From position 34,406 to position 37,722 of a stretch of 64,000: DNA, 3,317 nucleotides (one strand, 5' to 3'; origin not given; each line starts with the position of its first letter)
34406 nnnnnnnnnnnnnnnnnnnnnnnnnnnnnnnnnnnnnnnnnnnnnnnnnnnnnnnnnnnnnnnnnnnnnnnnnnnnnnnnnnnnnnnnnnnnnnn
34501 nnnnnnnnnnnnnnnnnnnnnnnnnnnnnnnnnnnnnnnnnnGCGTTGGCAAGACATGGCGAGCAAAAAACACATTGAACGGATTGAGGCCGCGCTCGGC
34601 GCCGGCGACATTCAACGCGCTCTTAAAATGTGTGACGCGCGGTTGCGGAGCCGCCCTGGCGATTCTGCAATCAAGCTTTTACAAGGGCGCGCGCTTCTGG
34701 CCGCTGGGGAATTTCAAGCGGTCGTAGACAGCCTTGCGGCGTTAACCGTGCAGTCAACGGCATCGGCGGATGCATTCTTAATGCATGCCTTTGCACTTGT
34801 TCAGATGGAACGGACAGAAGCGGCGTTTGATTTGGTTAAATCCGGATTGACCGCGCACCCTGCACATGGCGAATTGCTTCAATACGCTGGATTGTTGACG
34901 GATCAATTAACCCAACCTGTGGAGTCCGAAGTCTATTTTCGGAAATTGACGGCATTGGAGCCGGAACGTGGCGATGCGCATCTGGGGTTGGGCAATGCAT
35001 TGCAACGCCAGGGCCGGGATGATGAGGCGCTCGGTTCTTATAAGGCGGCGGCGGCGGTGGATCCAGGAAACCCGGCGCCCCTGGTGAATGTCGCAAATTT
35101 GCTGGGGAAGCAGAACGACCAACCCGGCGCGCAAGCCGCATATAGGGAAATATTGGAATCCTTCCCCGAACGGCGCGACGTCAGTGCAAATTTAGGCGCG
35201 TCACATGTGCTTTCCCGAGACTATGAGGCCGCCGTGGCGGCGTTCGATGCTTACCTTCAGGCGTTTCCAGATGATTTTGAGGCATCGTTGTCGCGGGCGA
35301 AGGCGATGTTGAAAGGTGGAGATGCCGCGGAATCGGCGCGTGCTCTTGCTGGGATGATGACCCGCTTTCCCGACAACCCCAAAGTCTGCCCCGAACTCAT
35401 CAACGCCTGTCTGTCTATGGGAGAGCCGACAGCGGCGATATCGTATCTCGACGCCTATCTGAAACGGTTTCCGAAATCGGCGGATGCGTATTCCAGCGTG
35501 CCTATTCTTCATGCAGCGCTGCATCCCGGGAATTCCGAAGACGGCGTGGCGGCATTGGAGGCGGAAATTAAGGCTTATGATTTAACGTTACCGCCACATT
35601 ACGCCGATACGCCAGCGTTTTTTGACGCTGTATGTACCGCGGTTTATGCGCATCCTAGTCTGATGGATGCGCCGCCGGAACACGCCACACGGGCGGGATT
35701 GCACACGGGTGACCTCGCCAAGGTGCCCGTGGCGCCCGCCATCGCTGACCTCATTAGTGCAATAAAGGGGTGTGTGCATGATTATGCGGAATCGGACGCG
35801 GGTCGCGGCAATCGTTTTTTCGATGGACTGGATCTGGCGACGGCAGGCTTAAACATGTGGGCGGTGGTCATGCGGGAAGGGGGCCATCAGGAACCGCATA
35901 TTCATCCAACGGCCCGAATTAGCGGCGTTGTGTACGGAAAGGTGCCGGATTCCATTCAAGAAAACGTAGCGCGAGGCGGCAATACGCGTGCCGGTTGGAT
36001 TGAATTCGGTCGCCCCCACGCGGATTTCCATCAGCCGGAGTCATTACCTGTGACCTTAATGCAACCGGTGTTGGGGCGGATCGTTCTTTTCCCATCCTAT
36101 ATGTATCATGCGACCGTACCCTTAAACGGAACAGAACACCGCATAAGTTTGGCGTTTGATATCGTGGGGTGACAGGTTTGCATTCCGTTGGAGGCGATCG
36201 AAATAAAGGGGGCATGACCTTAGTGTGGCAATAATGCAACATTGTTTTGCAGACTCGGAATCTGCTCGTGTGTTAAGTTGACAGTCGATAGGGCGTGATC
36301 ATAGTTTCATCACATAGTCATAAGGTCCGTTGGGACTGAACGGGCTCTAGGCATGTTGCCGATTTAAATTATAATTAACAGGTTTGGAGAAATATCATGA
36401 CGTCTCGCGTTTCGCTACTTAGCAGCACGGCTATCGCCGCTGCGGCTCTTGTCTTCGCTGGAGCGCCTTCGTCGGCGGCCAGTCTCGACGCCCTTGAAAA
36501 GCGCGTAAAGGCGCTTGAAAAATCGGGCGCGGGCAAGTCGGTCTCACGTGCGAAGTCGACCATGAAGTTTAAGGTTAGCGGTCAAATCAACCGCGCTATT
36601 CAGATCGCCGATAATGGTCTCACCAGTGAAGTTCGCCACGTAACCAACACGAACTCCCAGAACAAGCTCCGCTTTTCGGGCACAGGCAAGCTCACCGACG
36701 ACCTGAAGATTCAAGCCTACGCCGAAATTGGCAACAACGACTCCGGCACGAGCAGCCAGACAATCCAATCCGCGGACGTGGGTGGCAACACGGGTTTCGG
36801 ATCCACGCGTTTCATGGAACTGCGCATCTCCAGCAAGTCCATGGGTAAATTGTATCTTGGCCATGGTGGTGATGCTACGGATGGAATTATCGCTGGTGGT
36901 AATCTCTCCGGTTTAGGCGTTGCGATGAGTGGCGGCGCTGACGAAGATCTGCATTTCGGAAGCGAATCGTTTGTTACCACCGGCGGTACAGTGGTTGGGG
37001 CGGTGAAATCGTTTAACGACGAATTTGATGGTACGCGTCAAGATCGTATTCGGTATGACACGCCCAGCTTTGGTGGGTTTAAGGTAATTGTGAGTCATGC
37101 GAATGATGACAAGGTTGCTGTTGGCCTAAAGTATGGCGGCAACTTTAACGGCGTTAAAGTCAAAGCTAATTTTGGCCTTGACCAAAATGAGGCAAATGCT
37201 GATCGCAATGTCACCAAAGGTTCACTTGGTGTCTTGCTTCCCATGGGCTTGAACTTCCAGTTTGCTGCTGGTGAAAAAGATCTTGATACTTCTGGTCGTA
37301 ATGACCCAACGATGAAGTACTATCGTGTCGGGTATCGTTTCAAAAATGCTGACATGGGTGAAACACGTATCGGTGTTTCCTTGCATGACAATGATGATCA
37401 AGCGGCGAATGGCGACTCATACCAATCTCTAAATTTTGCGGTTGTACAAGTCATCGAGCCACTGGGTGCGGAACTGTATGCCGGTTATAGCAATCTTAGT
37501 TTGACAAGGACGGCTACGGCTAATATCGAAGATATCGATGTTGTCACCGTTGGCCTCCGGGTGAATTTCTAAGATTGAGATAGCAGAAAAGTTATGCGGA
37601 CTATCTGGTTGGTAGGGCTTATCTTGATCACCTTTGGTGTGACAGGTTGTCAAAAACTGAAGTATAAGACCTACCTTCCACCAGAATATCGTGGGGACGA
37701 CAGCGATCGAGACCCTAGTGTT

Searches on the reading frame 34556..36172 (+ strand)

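Call 9: search_protein_families(library=pfam, proteins=[window:34556-36172:+])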
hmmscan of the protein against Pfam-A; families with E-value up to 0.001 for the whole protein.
window:34556-36172:+ (538 aa): 16 families
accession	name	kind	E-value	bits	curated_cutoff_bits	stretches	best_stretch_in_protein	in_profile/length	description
PF13428.12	TPR_14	-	3.5e-23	80.2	23.5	0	140-180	2-42/44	Tetratricopeptide repeat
PF13759.12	2OG-FeII_Oxy_5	-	5.1e-23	81.8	27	1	433-535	1-101/101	Putative 2OG-Fe(II) oxygenase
PF14559.12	TPR_19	-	1.3e-22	80.3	25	2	253-312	3-62/68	Tetratricopeptide repeat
PF13432.12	TPR_16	-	6.5e-22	78.1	32.7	3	180-240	4-64/65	Tetratricopeptide repeat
PF07719.23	TPR_2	-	2.6e-12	46.3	27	1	140-172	2-34/34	Tetratricopeptide repeat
PF00515.34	TPR_1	-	2.3e-11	43.4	27.8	1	140-172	2-34/34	Tetratricopeptide repeat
PF13174.12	TPR_6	-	1.2e-10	41.8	26.3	0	140-167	1-28/33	Tetratricopeptide repeat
PF13431.12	TPR_17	-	4.4e-08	33.2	24.4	0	127-159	1-33/34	Tetratricopeptide repeat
PF13371.12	TPR_9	-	4.8e-08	33.3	35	0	214-275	2-63/73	Tetratricopeptide repeat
PF23914.1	TPR_CcmH_CycH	-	3.4e-07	30.7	42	1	140-240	51-154/158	Cytochrome c-type biogenesis protein H TPR domain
PF13176.12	TPR_7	-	1.9e-06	27.9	27.9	1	141-173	1-35/36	Tetratricopeptide repeat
PF13181.12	TPR_8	-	2.1e-06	27.9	25.7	0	141-171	3-33/34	Tetratricopeptide repeat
PF03704.23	BTAD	-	5.4e-06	27.3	22.1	0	129-166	86-123/146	Bacterial transcriptional activator domain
PF13414.12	TPR_11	-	9.4e-06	25.7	26.8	1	146-186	1-41/42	TPR repeat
PF13525.12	YfiO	-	9.1e-05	22.8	25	0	247-310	11-77/203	Outer membrane lipoprotein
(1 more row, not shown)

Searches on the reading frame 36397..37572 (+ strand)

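Call 9: search_protein_families(library=pfam, proteins=[window:36397-37572:+])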
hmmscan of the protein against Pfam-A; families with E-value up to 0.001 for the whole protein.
window:36397-37572:+ (391 aa): 1 family
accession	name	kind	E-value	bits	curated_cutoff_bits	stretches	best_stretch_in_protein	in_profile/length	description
PF13609.12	Porin_4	-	3e-18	67.1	27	1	14-367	1-305/310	Gram-negative porin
